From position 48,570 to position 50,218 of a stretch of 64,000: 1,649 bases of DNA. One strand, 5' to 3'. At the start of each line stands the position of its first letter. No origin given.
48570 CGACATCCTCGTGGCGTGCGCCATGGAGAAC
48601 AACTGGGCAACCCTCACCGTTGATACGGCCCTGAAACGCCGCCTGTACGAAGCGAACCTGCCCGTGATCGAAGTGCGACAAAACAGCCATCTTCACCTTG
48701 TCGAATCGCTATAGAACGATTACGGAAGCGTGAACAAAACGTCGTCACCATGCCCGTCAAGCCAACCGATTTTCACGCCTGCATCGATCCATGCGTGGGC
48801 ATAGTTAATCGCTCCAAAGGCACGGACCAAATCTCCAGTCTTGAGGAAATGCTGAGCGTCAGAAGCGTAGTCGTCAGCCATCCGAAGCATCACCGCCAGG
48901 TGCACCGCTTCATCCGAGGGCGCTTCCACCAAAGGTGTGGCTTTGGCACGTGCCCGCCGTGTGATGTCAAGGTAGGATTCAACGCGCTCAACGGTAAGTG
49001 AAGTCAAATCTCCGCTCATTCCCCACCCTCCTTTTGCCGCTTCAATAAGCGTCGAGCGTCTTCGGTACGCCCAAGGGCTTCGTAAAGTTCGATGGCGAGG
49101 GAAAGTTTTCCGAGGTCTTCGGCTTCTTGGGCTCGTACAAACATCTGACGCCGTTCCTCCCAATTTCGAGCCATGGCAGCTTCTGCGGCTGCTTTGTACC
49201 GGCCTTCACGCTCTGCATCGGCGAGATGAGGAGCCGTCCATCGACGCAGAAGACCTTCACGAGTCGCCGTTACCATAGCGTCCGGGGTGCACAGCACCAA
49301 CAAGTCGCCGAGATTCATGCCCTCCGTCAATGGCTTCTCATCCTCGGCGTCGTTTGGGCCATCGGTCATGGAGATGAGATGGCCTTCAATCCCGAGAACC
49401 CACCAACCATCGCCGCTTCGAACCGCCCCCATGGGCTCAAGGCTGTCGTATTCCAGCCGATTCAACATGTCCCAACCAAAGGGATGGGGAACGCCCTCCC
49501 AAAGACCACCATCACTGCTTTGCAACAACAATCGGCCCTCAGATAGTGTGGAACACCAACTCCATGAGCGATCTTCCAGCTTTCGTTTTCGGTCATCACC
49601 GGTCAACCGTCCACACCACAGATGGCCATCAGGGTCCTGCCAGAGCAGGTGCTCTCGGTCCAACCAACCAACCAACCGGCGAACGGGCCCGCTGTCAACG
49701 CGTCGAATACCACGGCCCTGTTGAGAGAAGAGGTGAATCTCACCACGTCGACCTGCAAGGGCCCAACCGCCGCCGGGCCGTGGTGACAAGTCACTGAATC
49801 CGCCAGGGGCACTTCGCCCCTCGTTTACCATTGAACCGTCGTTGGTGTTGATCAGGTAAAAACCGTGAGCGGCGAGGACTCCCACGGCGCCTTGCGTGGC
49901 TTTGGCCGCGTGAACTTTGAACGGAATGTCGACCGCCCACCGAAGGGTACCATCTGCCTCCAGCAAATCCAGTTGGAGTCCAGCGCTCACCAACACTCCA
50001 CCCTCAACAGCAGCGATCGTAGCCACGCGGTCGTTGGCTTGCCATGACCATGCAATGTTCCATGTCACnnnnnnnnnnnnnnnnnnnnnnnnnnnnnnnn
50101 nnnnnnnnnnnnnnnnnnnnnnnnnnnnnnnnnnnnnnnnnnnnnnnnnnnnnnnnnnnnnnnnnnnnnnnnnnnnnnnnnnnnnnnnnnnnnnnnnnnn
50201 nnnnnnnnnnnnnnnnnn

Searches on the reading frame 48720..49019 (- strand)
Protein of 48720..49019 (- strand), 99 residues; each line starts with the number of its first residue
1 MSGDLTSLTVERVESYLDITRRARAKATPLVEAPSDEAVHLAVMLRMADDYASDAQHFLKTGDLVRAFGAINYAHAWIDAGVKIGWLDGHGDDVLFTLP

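Call 40: search_protein_families(library=pfam, proteins=[window:48720-49019:-], max_evalue=5)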
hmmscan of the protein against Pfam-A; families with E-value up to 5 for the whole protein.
window:48720-49019:- (99 aa): 1 family
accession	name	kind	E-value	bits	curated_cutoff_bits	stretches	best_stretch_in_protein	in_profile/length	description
PF04010.18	DUF357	-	2.8e-18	66.1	29.4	1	16-86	2-72/73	Protein of unknown function (DUF357)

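Call 74: search_protein_families(library=padloc, proteins=[window:48720-49019:-], max_evalue=0.01)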
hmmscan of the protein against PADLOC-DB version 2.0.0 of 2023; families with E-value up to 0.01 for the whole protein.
window:48720-49019:- (99 aa): 0 families

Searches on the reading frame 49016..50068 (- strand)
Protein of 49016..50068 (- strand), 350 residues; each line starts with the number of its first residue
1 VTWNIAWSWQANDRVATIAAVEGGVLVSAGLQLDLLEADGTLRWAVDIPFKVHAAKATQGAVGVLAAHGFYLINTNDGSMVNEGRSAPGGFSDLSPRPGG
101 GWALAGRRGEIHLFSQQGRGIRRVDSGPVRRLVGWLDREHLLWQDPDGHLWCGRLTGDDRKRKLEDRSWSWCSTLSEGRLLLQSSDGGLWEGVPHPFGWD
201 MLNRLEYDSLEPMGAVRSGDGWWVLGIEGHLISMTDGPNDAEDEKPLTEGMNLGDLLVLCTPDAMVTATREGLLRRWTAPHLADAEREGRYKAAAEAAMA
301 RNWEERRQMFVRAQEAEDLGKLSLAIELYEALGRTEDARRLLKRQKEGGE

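Call 6: search_protein_families(library=pfam, proteins=[window:49016-50068:-])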
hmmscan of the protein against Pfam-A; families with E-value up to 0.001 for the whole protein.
window:49016-50068:- (350 aa): 0 families

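Call 13: search_protein_families(library=ncbifam, proteins=[window:49016-50068:-], max_evalue=0.01)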
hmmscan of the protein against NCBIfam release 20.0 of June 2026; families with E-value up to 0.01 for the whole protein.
window:49016-50068:- (350 aa): 0 families

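Call 39: search_solved_structures(query=window:49016-50068:-, max_evalue=10)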
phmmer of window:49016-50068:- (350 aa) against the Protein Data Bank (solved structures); distinct sequences matched with E-value up to 10: 1.
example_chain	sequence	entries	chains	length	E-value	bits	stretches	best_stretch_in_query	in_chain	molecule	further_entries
6mjp_F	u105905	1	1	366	1.7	10.8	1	174-225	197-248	FIG000988: Predicted permease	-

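Call 40: search_protein_families(library=pfam, proteins=[window:49016-50068:-], max_evalue=5)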
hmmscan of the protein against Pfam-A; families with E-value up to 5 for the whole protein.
window:49016-50068:- (350 aa): 0 families

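Call 71: find_homologous_proteins(query=window:49016-50068:-, max_evalue=0.00001)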
Query window:49016-50068:- (350 aa): 151 proteins with E <= 0.00001 among 6727 candidates; the best 120 are listed.
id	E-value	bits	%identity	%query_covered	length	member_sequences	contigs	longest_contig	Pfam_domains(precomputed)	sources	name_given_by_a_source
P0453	4.0e-210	716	88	100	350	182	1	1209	-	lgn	-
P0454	9.5e-210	714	88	100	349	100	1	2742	-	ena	-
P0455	1.1e-207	708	86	100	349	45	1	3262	-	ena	-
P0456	2.3e-206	703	86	100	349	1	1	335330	-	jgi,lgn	-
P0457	2.4e-206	703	86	100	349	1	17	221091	-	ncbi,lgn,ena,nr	ncbi:MAG: hypothetical protein L7R83_02850 [Candidatus Poseidonia sp.]|nr:hypothetical protein [Pose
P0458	2.7e-206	703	85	100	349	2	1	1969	-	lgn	-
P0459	6.4e-206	702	86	100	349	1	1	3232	-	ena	-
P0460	1.8e-205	700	86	100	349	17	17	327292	-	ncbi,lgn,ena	ncbi:MAG: hypothetical protein VW982_05920 [Candidatus Poseidoniales archaeon]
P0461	3.2e-205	699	85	100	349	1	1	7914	-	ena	-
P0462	3.3e-205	699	86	100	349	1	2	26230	-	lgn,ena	-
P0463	3.8e-205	699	86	100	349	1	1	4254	-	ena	-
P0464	3.9e-205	699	86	100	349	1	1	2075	-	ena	-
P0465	1.4e-203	694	86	100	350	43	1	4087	-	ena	-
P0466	2.4e-202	690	86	100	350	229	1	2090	-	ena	-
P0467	1.7e-194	664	81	100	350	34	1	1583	-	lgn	-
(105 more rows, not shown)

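Call 74: search_protein_families(library=padloc, proteins=[window:49016-50068:-], max_evalue=0.01)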
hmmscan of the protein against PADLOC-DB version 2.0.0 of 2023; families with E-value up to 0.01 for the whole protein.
window:49016-50068:- (350 aa): 0 families

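Call 80: predict_structure(alignment_id=A5)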
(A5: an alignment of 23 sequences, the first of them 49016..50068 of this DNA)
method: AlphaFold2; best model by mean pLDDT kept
length: 350 residues; sequences in the alignment: 23
mean_pLDDT: 86.9   pTM: 0.74
mean pLDDT of the five models: 86.9, 86.7, 86.3, 84.5, 84.3
residues with pLDDT >= 90: 204; 70-90: 102; 50-70: 36; < 50: 8
segments of 3 or more residues with pLDDT < 50: 239-243
pLDDT, mean of each block of 10 residues (from residue 1): 86 96 94 95 94 94 93 94 83 93 94 93 94 94 96 87 93 93 91 94 82 89 90 68 57 89 93 92 64 55 76 90 88 84 75
secondary structure, 60 per line:
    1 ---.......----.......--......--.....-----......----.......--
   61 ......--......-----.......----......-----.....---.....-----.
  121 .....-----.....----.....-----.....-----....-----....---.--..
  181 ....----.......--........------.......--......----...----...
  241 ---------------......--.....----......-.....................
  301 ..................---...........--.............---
elements in order: E4-10 E15-21 E24-29 E32-36 E42-47 E52-58 E61-66 E69-74 E80-86 E91-96 E102-106 E110-114 E120-125 E131-135 E140-144 E150-154 E160-163 E169-172 E179-184 E189-195 E198-205 E212-218 E221-226 E231-233 E256-261 E264-268 E273-278 H280-318 H322-332 H335-347

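Call 82: fold_search(model_id=the predicted structure, library=pdb)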
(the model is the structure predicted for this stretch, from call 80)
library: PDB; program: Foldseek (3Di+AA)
matches with E <= 10: 1910; with E <= 0.001: 1775
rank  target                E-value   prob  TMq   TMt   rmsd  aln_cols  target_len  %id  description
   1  4imm_A                2.9e-13  1.00  0.50  0.52   6.7       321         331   15  The crystal structure of BamB from Moraxella catarrhalis (released 2014-03-26)
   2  4imm_B                9.4e-13  1.00  0.51  0.54   5.8       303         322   16  The crystal structure of BamB from Moraxella catarrhalis (released 2014-03-26)
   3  6tjg                  5.7e-12  1.00  0.55  0.59   6.2       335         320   15  Crystal structure of the computationally designed Cake8 protein (released 2020-05-06)
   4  3q54                  5.7e-12  1.00  0.51  0.51   5.4       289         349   16  Crystal structure of Escherichia coli BamB (released 2012-05-09)
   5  3q7m                  9.7e-12  1.00  0.49  0.50   6.8       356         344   15  The crystal structure of BamB from the BAM complex in spacegroup I222 (released 2011-02-09)
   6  6tji_A                1.2e-11  1.00  0.46  0.45   8.7       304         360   15  Crystal structure of the computationally designed Cake10 protein (released 2020-05-06)
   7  3prw                  1.8e-11  1.00  0.50  0.49   5.9       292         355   16  Crystal structure of the lipoprotein BamB (released 2011-01-19)
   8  2ynn_A                2.5e-11  1.00  0.63  0.71   4.3       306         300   12  yeast betaprime COP 1-304 with KTKTN motif (released 2012-12-12)
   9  3q7o                  2.8e-11  1.00  0.59  0.57   5.2       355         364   13  The crystal structure of BamB from the BAM complex in spacegroup P213 (released 2011-02-09)
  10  4j84_A                3.3e-11  1.00  0.63  0.72   4.3       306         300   12  Crystal structure of beta'-COP/Scyl1 complex (released 2013-03-27)
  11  4j82_B                3.6e-11  1.00  0.63  0.72   4.3       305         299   12  Crystal structure of beta'-COP/Insig-2 complex (released 2013-03-27)
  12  8szx_A                4.7e-11  1.00  0.63  0.72   4.3       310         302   13  Crystal structure of b'-WD40 Lys17Ala mutant (released 2024-02-14)
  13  8hqx_A                5.0e-11  1.00  0.62  0.72   4.3       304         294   12  The complex structure of COPI cargo sorting module with TAT-WDM peptide (released 2023-12-20)
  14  8fky_BC               5.6e-11  1.00  0.55  0.57   6.3       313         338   10  Human nucleolar pre-60S ribosomal subunit (State F) (released 2023-07-12)
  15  2yh3                  5.6e-11  1.00  0.50  0.49   6.0       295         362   15  The structure of BamB from E. coli (released 2011-05-25)
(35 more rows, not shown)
